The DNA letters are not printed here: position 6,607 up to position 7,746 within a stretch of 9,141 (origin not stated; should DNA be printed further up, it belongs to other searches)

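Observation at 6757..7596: SIRT6-like sirtuin that appears to lack the catalytic-histidine segment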

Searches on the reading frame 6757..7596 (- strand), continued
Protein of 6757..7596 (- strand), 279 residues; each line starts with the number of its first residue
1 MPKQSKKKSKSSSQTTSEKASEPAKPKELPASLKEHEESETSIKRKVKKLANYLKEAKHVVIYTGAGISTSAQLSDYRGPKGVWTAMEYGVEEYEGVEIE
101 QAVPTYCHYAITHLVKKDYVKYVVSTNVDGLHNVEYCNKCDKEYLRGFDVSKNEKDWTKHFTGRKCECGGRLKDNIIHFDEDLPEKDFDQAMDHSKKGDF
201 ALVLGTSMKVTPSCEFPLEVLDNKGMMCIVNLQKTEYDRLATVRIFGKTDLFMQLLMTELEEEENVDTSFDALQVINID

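Call 10: list_cluster_members(proteins=[P0001, window:6760-7596:-])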
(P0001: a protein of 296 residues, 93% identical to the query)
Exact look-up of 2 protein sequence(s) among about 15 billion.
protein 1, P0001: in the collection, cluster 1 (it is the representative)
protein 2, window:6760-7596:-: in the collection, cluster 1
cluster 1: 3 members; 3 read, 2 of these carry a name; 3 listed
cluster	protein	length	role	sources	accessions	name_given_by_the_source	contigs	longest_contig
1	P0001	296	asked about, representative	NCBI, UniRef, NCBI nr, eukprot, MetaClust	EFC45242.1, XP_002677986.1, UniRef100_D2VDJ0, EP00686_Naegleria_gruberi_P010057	silent information regulator family protein [Naegleria gruberi] | protein acetyllysine N-acetyltransferase n=1 Tax=Naegleria gruberi TaxID=5762 ... | XP_002677986.1 silent information regulator family protein [Naegleria gruberi strain ...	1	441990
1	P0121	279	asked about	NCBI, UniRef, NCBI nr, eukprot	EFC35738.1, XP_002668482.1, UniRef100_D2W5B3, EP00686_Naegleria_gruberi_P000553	silent information regulator family protein [Naegleria gruberi] | Silent information regulator family protein n=1 Tax=Naegleria gruberi TaxID=5762 ... | XP_002668482.1 silent information regulator family protein [Naegleria gruberi strain ...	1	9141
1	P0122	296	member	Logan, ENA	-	-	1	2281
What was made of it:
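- XP_002677986.1 (296 aa, on a 441,990-bp contig) is in the same 90% cluster (call 10).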

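Call 12: find_encoding_contigs(protein=P0122, flank=5000, max_places=6)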
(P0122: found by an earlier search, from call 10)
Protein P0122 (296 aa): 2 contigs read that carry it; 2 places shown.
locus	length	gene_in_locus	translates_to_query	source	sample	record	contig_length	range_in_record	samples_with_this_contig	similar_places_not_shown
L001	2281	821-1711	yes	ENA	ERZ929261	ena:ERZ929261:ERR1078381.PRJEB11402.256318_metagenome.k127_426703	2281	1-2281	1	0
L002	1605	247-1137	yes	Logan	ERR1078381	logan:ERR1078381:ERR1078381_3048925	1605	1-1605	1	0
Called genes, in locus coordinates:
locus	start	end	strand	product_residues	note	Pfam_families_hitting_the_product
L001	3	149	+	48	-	?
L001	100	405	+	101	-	PF00112:Peptidase_C1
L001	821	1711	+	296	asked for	PF02146:SIR2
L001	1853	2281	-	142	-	?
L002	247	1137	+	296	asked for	PF02146:SIR2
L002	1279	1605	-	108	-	?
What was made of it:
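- Tried and rejected: The DNA of the intact copy therefore came from a cluster mate, P0122, on an ENA/Logan metagenome contig (call 12).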

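Call 34: predict_structure(alignment_id=A3)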
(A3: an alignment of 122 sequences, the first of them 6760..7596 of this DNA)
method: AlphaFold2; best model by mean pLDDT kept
length: 279 residues; sequences in the alignment: 122
mean_pLDDT: 85.8   pTM: 0.82
mean pLDDT of the five models: 85.8, 85.8, 85.7, 85.4, 84.7
residues with pLDDT >= 90: 153; 70-90: 91; 50-70: 11; < 50: 24
segments of 3 or more residues with pLDDT < 50: 1-23
pLDDT, mean of each block of 10 residues (from residue 1): 37 42 65 93 98 98 91 82 85 79 91 97 79 85 89 84 95 87 88 98 92 94 98 96 98 98 95 68
secondary structure, 60 per line:
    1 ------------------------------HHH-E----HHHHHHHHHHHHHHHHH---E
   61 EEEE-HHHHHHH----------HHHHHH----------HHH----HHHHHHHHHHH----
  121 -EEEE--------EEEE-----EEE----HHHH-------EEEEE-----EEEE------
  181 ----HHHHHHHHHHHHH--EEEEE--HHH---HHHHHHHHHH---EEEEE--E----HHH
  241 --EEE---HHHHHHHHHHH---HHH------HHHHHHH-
elements in order: H40-56 E60-64 H66-72 H83-88 H106-116 E122-125 E134-137 E143-145 H150-153 E161-165 E171-174 H185-197 E200-204 H213-222 E226-230 E243-245 H249-259 H272-278

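Call 39: fold_search(model_id=the predicted structure, library=pdb)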
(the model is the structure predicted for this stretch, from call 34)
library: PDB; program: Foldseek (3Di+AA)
matches with E <= 10: 1168; with E <= 0.001: 280
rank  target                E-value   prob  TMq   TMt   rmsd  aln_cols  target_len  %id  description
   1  3k35_A                8.7e-24  1.00  0.76  0.77   2.5       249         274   34  Crystal Structure of Human SIRT6 (released 2009-12-08)
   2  3k35_C                1.3e-23  1.00  0.76  0.77   2.6       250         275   35  Crystal Structure of Human SIRT6 (released 2009-12-08)
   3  5y2f_A                1.5e-23  1.00  0.75  0.70   2.6       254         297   34  Human SIRT6 in complex with allosteric activator MDL-801 (released 2018-11-07)
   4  8i2b_A                1.6e-23  1.00  0.76  0.75   4.5       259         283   35  Human SIRT6 in complex with inhibitor 7702 (released 2024-01-17)
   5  3pki_F                2.7e-23  1.00  0.76  0.77   2.2       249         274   35  Human SIRT6 crystal structure in complex with ADP ribose (released 2011-01-26)
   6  7cl0_A                2.8e-23  1.00  0.74  0.71   2.6       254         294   34  Crystal structure of human SIRT6 (released 2021-02-24)
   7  6hoy_A                3.2e-23  1.00  0.76  0.75   3.5       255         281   34  Human Sirt6 in complex with ADP-ribose and the inhibitor trichostatin A (released 2018-11-14)
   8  3k35_F                3.6e-23  1.00  0.75  0.75   2.6       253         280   34  Crystal Structure of Human SIRT6 (released 2009-12-08)
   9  3pkj_A                4.4e-23  1.00  0.76  0.77   2.1       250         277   36  Human SIRT6 crystal structure in complex with 2'-N-Acetyl ADP ribose (released 2011-01-26)
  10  6xv6_C                5.3e-23  1.00  0.77  0.75   3.7       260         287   34  Human Sirt6 3-318 in complex with ADP-ribose (released 2020-10-28)
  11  5x16                  5.6e-23  1.00  0.75  0.72   2.6       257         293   33  Sirt6 apo structure (released 2018-07-04)
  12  6qcd_B                7.6e-23  1.00  0.77  0.77   2.0       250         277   35  Human Sirt6 in complex with ADP-ribose and the activator quercetin (released 2019-12-25)
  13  3k35_B                8.1e-23  1.00  0.75  0.76   2.6       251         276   35  Crystal Structure of Human SIRT6 (released 2009-12-08)
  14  3k35_D                8.1e-23  1.00  0.75  0.77   2.6       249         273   35  Crystal Structure of Human SIRT6 (released 2009-12-08)
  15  6xv6_D                8.6e-23  1.00  0.76  0.76   2.1       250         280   35  Human Sirt6 3-318 in complex with ADP-ribose (released 2020-10-28)
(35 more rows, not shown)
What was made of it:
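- The AlphaFold2 model remains SIRT6-like (calls 34, 39).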

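Call 42: predict_structure(alignment_id=A4)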
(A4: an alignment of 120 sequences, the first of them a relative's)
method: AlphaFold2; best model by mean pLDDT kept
length: 296 residues; sequences in the alignment: 120
mean_pLDDT: 92.6   pTM: 0.88
mean pLDDT of the five models: 92.6, 92.4, 92.4, 92.1, 92.1
residues with pLDDT >= 90: 247; 70-90: 29; 50-70: 14; < 50: 6
segments of 3 or more residues with pLDDT < 50: 1-6
pLDDT, mean of each block of 10 residues (from residue 1): 46 62 84 96 98 98 97 91 90 87 98 98 98 98 98 98 94 93 98 96 98 99 94 98 98 97 98 99 97 78
secondary structure, 60 per line:
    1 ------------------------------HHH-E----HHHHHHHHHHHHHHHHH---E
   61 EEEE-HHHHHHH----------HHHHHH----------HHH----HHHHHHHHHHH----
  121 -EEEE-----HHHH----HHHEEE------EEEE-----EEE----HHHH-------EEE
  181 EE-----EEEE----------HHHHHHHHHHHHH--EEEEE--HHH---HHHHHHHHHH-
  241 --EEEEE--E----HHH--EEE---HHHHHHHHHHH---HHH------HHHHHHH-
elements in order: H40-56 E60-64 H66-72 H83-88 H106-116 E122-125 H131-134 E142-144 E151-154 E160-162 H167-170 E178-182 E188-191 H202-214 E217-221 H230-239 E243-247 E260-262 H266-276 H289-295
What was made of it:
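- On Sirtuin (Sir2) family, class IV (SIRT6/7-like): Both are missing in the model of this ORF, where strand 122-125 leads straight into zinc-module strand 134-137 (calls 34, 42).
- The deleted copy gives 85.8, with strand 122-125 running directly into the zinc-module strand 134-137 and lower confidence over residues 121-160 (calls 34, 42). A Rossmann core strand is missing (calls 34, 42). The strand that positions the catalytic His is gone (calls 34, 42).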
